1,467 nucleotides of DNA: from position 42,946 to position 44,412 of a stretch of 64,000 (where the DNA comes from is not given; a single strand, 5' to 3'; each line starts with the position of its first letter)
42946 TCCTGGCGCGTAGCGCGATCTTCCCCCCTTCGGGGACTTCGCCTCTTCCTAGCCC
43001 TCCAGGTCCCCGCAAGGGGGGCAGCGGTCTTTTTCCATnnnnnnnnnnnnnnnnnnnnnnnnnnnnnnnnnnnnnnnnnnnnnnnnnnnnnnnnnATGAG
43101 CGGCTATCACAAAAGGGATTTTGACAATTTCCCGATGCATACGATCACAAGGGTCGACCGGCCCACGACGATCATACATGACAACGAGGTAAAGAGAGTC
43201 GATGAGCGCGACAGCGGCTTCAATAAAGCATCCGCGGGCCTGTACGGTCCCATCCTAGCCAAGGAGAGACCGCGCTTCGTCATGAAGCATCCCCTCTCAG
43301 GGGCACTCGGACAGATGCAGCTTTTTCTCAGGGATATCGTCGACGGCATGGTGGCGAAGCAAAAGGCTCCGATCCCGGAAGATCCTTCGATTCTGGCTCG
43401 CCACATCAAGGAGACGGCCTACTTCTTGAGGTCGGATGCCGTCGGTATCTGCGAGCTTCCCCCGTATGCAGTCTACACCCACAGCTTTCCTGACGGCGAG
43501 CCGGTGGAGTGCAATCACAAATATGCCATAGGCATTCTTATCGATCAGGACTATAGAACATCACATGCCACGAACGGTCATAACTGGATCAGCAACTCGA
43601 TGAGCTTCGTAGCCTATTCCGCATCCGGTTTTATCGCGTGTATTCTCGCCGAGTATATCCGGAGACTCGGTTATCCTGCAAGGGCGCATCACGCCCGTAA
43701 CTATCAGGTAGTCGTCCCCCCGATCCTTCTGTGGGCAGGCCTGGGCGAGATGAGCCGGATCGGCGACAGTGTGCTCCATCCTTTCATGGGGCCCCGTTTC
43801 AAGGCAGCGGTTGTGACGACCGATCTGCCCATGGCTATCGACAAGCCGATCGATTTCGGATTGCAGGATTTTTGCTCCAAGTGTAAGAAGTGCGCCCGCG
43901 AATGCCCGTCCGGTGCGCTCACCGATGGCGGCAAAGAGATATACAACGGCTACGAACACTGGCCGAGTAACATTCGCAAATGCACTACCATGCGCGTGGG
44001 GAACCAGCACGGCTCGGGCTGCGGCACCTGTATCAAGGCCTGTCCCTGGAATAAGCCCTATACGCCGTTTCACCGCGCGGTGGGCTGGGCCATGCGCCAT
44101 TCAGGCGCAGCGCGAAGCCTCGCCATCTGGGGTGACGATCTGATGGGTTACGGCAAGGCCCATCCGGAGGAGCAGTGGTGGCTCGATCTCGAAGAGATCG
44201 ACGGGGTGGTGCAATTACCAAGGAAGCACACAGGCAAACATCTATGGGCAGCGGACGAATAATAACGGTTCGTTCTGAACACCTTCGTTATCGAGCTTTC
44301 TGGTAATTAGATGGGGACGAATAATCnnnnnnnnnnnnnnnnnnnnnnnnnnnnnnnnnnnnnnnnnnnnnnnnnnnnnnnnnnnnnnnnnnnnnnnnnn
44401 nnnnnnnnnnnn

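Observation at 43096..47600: Two cytoplasmic RdhA-family paralogs with a GntR regulator and an orphan TRAP binding protein, and no RdhB anchor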

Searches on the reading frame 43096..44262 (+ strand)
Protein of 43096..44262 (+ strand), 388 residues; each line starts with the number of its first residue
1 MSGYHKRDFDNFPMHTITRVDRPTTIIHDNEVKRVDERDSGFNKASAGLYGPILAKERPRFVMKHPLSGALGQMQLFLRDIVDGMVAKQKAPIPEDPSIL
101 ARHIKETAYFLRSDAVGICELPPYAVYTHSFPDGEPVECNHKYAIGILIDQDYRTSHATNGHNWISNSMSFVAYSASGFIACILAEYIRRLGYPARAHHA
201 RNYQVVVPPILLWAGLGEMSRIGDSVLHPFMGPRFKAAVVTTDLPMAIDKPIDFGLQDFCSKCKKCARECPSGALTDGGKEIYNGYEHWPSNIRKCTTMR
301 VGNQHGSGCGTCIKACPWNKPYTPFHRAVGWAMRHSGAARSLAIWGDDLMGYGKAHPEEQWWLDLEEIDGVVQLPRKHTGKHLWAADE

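Call 3: search_protein_families(library=pfam, proteins=[window:43096-44262:+], max_evalue=0.01)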
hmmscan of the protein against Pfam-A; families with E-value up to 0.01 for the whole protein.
window:43096-44262:+ (388 aa): 9 families
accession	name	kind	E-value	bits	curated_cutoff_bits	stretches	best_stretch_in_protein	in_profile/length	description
PF13484.11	Fer4_16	-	2.1e-07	32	30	1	260-319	2-66/66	4Fe-4S double cluster binding domain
PF00037.32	Fer4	-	2.2e-07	30.8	21.1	1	258-276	6-24/24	4Fe-4S binding domain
PF12838.12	Fer4_7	-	3.4e-07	31.1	27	1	260-319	2-51/52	4Fe-4S dicluster domain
PF13237.11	Fer4_10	-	3.3e-06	27.4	25.5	1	258-317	7-53/53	4Fe-4S dicluster domain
PF12837.12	Fer4_6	-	0.00011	22.4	25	0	258-275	7-24/24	4Fe-4S binding domain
PF13187.11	Fer4_9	-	0.0002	21.8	27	1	260-317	2-48/52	4Fe-4S dicluster domain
PF12798.12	Fer4_3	-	0.00071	20.7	27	0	308-319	3-14/15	4Fe-4S binding domain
PF12797.12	Fer4_2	-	0.001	19.3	24.5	0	308-318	12-22/22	4Fe-4S binding domain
PF12800.12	Fer4_4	-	0.0016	19.1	24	0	308-317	6-15/17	4Fe-4S binding domain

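Call 4: search_protein_families(library=ncbifam, proteins=[window:43096-44262:+], max_evalue=0.01)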
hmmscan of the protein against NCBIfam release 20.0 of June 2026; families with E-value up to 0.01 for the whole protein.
window:43096-44262:+ (388 aa): 7 families
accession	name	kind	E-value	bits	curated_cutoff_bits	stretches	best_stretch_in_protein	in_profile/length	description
TIGR02486.1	RDH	subfamily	2.6e-56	191.8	160.35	1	140-353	86-314/314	reductive dehalogenase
TIGR00276.1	TIGR00276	equivalog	9.8e-07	28.1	200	1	225-323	150-248/337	tRNA epoxyqueuosine(34) reductase QueG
NF058577.1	FdxA_fam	equivalog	0.00032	20.8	65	1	256-280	5-29/52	4Fe-4S ferredoxin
NF040864.1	HgcB_ferredoxin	equivalog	0.002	18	99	0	257-276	43-62/93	mercury methylation ferredoxin HgcB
NF005503.0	PRK07118.1-2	equivalog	0.0033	16.7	252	0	300-319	163-182/292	RnfABCDGE type electron transport complex subunit B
TIGR02700.1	flavo_MJ0208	hypoth_equivalog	0.0058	15.9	251.35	0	235-319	132-192/234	dihydromethanopterin reductase (acceptor)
NF007204.0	PRK09625.1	equivalog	0.0095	16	125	0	257-319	58-104/133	pyruvate flavodoxin oxidoreductase subunit delta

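Call 9: search_solved_structures(query=window:43096-44262:+, max_evalue=1, show_alignments=3)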
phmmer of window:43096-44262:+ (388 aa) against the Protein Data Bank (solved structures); distinct sequences matched with E-value up to 1: 14.
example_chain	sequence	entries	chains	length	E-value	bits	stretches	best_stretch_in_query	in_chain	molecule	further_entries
4ras_A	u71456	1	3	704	1.5e-122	412.6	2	10-381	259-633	Oxidoreductase, NAD-binding/iron-sulfur cluster-binding protein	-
6zxu_A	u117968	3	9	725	1.7e-122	412.5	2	10-381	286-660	Oxidoreductase, NAD-binding/iron-sulfur cluster-binding protein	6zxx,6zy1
6zy0_A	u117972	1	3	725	6e-122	410.6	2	10-381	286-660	Oxidoreductase, NAD-binding/iron-sulfur cluster-binding protein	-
4uqu_A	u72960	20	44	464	1.1e-29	106.8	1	167-357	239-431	TETRACHLOROETHENE REDUCTIVE DEHALOGENASE CATALYTIC SUBUNIT PCEA | TETRACHLOROETHENE REDUCTIVE DEHALOGENASE CATALYTIC SUBUNIT | Tetrachloroethene reductive dehal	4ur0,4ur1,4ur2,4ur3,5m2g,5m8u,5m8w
8q4h_A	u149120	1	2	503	2.3e-22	82.6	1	141-359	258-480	Tetrachloroethene reductive dehalogenase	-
5d08_A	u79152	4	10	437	3.4e-05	26.1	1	226-321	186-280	Epoxyqueuosine reductase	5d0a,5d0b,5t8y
8e9g_I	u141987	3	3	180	0.016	17.3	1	258-319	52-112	NADH-quinone oxidoreductase subunit I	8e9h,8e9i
3eun_A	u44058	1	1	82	0.14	14.2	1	256-318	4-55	Ferredoxin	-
1blu_A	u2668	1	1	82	0.25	13.3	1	256-317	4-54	FERREDOXIN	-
2fgo_A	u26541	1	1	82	0.27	13.2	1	256-283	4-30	Ferredoxin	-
3exy_A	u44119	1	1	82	0.32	13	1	256-317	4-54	Ferredoxin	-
1clf_A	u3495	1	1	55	0.52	12.3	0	255-279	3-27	FERREDOXIN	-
5d6s_A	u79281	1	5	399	0.73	11.8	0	213-320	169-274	Epoxyqueuosine reductase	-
1rgv_A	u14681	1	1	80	0.86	11.6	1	256-279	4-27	ferredoxin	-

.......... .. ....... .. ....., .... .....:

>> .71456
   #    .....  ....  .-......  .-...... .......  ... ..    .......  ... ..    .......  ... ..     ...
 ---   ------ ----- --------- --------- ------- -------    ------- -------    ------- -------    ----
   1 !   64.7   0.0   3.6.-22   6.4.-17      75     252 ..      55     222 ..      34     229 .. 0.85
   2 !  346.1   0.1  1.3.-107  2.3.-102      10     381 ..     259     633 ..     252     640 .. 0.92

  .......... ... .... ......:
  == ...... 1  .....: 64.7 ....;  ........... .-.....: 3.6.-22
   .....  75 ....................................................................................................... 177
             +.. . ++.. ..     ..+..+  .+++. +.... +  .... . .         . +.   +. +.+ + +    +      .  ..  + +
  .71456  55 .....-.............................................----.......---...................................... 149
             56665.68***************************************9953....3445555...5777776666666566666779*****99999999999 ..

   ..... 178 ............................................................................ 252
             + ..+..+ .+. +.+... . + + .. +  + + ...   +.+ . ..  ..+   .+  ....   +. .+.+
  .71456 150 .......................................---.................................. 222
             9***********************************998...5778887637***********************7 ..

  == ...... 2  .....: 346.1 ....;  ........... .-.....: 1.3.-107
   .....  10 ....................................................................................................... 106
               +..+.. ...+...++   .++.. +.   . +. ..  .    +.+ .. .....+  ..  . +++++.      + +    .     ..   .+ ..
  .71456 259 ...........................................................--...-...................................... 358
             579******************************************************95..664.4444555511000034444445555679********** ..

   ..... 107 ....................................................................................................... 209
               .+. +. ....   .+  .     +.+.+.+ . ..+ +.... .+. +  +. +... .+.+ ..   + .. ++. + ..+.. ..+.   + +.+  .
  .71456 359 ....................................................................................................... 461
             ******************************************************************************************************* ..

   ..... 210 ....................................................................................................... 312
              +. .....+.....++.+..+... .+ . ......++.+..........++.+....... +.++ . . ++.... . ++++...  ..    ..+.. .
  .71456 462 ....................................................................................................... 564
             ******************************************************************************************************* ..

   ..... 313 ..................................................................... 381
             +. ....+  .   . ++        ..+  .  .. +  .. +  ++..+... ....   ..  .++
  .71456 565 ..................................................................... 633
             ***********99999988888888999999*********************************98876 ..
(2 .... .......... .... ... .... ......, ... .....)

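Call 10: find_homologous_proteins(query=window:43096-44262:+, max_evalue=1e-20)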
Query window:43096-44262:+ (388 aa): 3112 proteins with E <= 1e-20 among 4203 candidates; the best 120 are listed.
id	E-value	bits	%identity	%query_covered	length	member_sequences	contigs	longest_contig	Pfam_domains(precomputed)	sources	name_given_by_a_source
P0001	2.2e-253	858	91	100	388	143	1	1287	PF13484.12,PF12838.13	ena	-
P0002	2.8e-236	802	84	100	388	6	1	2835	PF00037.33,PF13484.12,PF12838.13,PF13237.12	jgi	jgi:ferredoxin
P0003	1.7e-228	776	86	97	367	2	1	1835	PF00037.33,PF13484.12,PF12838.13,PF13237.12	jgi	jgi:reductive dehalogenase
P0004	5.2e-225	765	82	98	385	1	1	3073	PF00037.33,PF13484.12,PF12838.13,PF13237.12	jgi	jgi:reductive dehalogenase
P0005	2.1e-224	763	81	98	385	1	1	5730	PF12837.13,PF00037.33,PF13484.12,PF12838.13,PF13237.12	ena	-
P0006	7.0e-224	761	80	99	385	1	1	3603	PF00037.33,PF13484.12,PF12838.13,PF13237.12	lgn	-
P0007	2.2e-223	760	81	98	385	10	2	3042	PF00037.33,PF13484.12,PF12838.13,PF13237.12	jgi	jgi:reductive dehalogenase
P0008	1.5e-222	757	81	98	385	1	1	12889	PF00037.33,PF13484.12,PF12838.13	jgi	jgi:reductive dehalogenase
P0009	1.7e-222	757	79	99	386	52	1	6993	PF00037.33,PF13484.12,PF12838.13,PF13237.12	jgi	jgi:ferredoxin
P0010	1.9e-222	757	90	88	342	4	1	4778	PF12837.13,PF00037.33,PF13484.12,PF12838.13,PF13237.12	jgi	-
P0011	2.9e-221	753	80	97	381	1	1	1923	PF00037.33,PF13484.12,PF12838.13,PF13237.12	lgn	-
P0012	8.9e-221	751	81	97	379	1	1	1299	PF00037.33,PF13484.12,PF12838.13,PF13237.12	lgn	-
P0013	3.2e-220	749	79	99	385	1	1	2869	PF00037.33,PF13484.12,PF12838.13,PF13237.12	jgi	jgi:reductive dehalogenase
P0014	1.8e-219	747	80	97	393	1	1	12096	PF00037.33,PF13484.12,PF12838.13,PF13237.12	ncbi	-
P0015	1.5e-218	744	79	99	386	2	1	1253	PF00037.33,PF13484.12,PF12838.13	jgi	jgi:3-chloro-4-hydroxyphenylacetate reductive dehalogenase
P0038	1.5e-206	704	77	97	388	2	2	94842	PF00037.33,PF13484.12,PF12838.13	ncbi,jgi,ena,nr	ncbi:MAG TPA: reductive dehalogenase [Syntrophorhabdales bacterium]|nr:reductive dehalogenase [Syntr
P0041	2.9e-206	703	76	97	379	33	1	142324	PF12837.13,PF00037.33,PF13484.12,PF12838.13,PF13237.12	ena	-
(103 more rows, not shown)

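Call 11: find_related_loci(query=window:43096-44262:+, collection=genome_contigs, flank=10000)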
Query window:43096-44262:+ (388 aa) in genome_contigs; peptide patterns used: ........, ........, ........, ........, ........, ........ (x = any residue, [..] = any of these).
33 stretches matched a pattern; 16 encode a relative of the query (tblastn E <= 1e-3); 15 distinct loci.
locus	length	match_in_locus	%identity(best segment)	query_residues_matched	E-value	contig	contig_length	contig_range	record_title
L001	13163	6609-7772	93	1-388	0e+0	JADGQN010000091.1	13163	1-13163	MAG: Syntrophobacterales bacterium isolate Chersky.21_67 contig-100_1884, whole genome shotgun sequence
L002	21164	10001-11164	89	1-388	0e+0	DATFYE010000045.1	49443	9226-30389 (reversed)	MAG TPA_asm: Syntrophorhabdales bacterium isolate SMAG_U9535 k141_336617, whole genome shotgun sequence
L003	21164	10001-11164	91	1-388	0e+0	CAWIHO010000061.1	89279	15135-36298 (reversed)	MAG: uncultured delta proteobacterium isolate MFD03726.bin.2.118 genome assembly, contig: contig_44768, whole genome sho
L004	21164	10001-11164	88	1-388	0e+0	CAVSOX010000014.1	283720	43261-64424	MAG: uncultured delta proteobacterium isolate MFD01476.bin.2.15 genome assembly, contig: contig_18163, whole genome shot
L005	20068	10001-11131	75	1-377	0e+0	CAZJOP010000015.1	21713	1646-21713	MAG TPA_asm: uncultured Syntrophorhabdaceae bacterium isolate binchicken_co14_240 genome assembly, contig: NODE_3001_len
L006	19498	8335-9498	87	1-388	0e+0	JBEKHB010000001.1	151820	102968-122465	MAG: Syntrophorhabdales bacterium isolate SPRUCE 267 SPRUCE_267_1, whole genome shotgun sequence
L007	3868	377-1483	68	10-377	0e+0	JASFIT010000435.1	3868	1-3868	MAG: Desulfobacteraceae bacterium isolate D0608S20remetaG_Bin_205 D0608S20remetaG_FD_scaffold_12420_c1, whole genome sho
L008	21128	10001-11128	68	8-375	8e-173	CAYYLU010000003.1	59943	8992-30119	MAG TPA_asm: uncultured Syntrophus sp. isolate SRP192927_co7_524 genome assembly, contig: NODE_666_length_59943_cov_9.51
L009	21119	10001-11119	49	6-381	1e-118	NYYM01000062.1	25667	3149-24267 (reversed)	MAG: Dehalococcoidales bacterium isolate ARS79 41423, whole genome shotgun sequence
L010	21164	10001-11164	91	1-388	0e+0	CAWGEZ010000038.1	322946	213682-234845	MAG: uncultured delta proteobacterium isolate MFD02134.bin.2.205 genome assembly, contig: contig_57187, whole genome sho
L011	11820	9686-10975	51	6-378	3e-104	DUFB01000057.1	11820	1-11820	MAG TPA_asm: Dehalococcoidia bacterium isolate W425 Contig57, whole genome shotgun sequence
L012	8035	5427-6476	47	12-364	1e-101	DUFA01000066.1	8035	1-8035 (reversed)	MAG TPA_asm: Dehalococcoidia bacterium isolate W403 Contig66, whole genome shotgun sequence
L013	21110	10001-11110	46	6-364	5e-97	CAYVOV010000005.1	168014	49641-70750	MAG TPA_asm: uncultured Dehalococcoidales bacterium isolate binchicken_co178_22 genome assembly, contig: NODE_167_length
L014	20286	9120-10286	29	17-362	2e-35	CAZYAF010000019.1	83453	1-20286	MAG TPA_asm: uncultured Acidobacteriota bacterium isolate SRP068000_co3_527 genome assembly, contig: NODE_67_length_8345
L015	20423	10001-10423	42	174-312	5e-27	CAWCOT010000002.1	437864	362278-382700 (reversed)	MAG: uncultured Chloroflexia bacterium isolate MFD04944.bin.2.105 genome assembly, contig: contig_28406, whole genome sh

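Call 13: find_encoding_contigs(protein=P0038, flank=10000, max_places=3)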
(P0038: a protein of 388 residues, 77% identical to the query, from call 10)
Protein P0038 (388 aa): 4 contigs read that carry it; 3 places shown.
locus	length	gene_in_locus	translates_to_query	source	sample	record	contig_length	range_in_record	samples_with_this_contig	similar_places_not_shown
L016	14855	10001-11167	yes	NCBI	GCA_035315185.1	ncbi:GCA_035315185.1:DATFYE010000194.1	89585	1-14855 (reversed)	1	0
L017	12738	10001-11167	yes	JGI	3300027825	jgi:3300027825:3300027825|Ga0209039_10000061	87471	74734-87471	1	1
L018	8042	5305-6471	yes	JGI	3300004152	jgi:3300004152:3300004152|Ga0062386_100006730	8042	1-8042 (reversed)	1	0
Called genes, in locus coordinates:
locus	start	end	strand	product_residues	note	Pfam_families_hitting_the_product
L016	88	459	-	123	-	-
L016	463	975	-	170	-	-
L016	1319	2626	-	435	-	PF06808:DctM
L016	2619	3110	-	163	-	PF04290:DctQ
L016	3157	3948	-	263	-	PF00378:ECH_1, PF16113:ECH_2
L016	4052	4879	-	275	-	PF00378:ECH_1, PF16113:ECH_2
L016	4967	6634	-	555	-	PF00501:AMP-binding, PF13193:AMP-binding_C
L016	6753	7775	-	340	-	PF03480:DctP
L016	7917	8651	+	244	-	PF00392:GntR, PF07729:FCD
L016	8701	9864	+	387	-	PF12838:Fer4_7, PF13237:Fer4_10 (faint), PF13484:Fer4_16 (weak)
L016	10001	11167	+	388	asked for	PF00037:Fer4 (faint), PF12838:Fer4_7, PF13484:Fer4_16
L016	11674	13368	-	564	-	PF02129:Peptidase_S15, PF08530:PepX_C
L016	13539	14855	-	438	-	PF00083:Sugar_tr, PF07690:MFS_1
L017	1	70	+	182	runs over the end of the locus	PF00079:Serpin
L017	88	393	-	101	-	-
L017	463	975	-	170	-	-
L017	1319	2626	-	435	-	PF06808:DctM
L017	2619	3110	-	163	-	PF04290:DctQ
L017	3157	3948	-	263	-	PF00378:ECH_1, PF16113:ECH_2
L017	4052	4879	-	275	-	PF00378:ECH_1, PF16113:ECH_2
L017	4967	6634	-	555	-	PF00501:AMP-binding, PF13193:AMP-binding_C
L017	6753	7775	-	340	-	PF03480:DctP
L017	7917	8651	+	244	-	PF00392:GntR, PF07729:FCD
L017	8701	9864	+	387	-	PF12838:Fer4_7, PF13237:Fer4_10 (faint), PF13484:Fer4_16 (weak)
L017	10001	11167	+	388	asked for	PF00037:Fer4 (faint), PF12838:Fer4_7, PF13484:Fer4_16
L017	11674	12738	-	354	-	?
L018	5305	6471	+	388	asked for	PF00037:Fer4 (faint), PF12838:Fer4_7, PF13484:Fer4_16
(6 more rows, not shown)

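Call 14: find_encoding_contigs(protein=P0041, flank=10000, max_places=3)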
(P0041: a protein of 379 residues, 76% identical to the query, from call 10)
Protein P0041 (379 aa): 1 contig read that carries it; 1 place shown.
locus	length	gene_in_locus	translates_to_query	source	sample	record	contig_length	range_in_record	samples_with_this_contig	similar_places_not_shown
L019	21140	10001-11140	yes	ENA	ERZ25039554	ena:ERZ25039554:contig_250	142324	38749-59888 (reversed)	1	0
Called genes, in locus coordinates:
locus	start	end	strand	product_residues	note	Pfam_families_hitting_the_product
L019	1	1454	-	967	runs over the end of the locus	PF00005:ABC_tran (faint), PF02463:SMC_N (faint), PF03193:RsgA_GTPase (faint), PF13191:AAA_16 (faint), PF13304:AAA_21 (faint), PF13476:AAA_23 (faint), PF17760:UvrA_inter, PF17755:UvrA_DNA-bind, +3 more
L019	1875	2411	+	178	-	PF12844:HTH_19, PF13560:HTH_31 (weak), PF01381:HTH_3, PF07883:Cupin_2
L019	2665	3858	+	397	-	PF03435:Sacchrp_dh_NADP, PF16653:Sacchrp_dh_C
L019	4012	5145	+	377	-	PF00278:Orn_DAP_Arg_deC, PF02784:Orn_Arg_deC_N (weak)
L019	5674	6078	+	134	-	PF01862:PvlArgDC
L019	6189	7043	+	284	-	PF00491:Arginase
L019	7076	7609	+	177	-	PF00293:NUDIX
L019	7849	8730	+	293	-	PF00892:EamA, PF03151:TPT (faint), PF00892:EamA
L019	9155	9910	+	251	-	PF00106:adh_short, PF08659:KR, PF13561:adh_short_C2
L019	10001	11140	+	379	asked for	PF00037:Fer4 (faint), PF12837:Fer4_6 (faint), PF12838:Fer4_7, PF13237:Fer4_10 (faint), PF13484:Fer4_16 (weak)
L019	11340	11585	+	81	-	-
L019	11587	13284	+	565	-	PF00890:FAD_binding_2, PF01266:DAO (faint), PF07992:Pyr_redox_2 (faint), PF12831:FAD_oxidored (weak), PF02910:Succ_DH_flav_C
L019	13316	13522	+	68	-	PF12797:Fer4_2 (faint), PF13237:Fer4_10 (weak), PF14697:Fer4_21, PF25160:LdpA_Fe-S-bd (faint), PF12838:Fer4_7, PF13187:Fer4_9, PF13484:Fer4_16 (faint), PF00037:Fer4 (weak)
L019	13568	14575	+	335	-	PF04909:Amidohydro_2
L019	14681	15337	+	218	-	PF02589:LUD_dom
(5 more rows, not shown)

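Call 34: search_protein_representatives(protein=window:43096-44262:+)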
Query: 388 residues. Proteins with E-value up to 0.001 (for the whole library): 2397; up to 1e-10: 1301; up to 1e-30: 302. The best 150 are listed.
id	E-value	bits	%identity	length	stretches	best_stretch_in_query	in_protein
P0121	2.0e-140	484.7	57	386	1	11-373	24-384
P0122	6.8e-122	423.7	70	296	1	135-377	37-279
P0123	2.0e-120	418.8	41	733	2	6-379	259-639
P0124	1.7e-111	389.5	39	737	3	10-383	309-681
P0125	3.5e-111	388.4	45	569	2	10-377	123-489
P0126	9.7e-108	377.1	39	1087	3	10-367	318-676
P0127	3.4e-106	372.0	39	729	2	9-376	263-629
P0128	4.4e-106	371.6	45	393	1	4-380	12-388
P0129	1.0e-105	370.4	48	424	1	18-388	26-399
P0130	5.7e-99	348.2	43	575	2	8-297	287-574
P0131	9.5e-97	340.9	37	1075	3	12-369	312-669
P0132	1.0e-95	337.4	39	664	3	4-357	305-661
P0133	1.0e-94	334.2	40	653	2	10-351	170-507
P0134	2.4e-94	332.9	35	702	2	6-383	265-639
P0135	3.2e-94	332.5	39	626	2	57-377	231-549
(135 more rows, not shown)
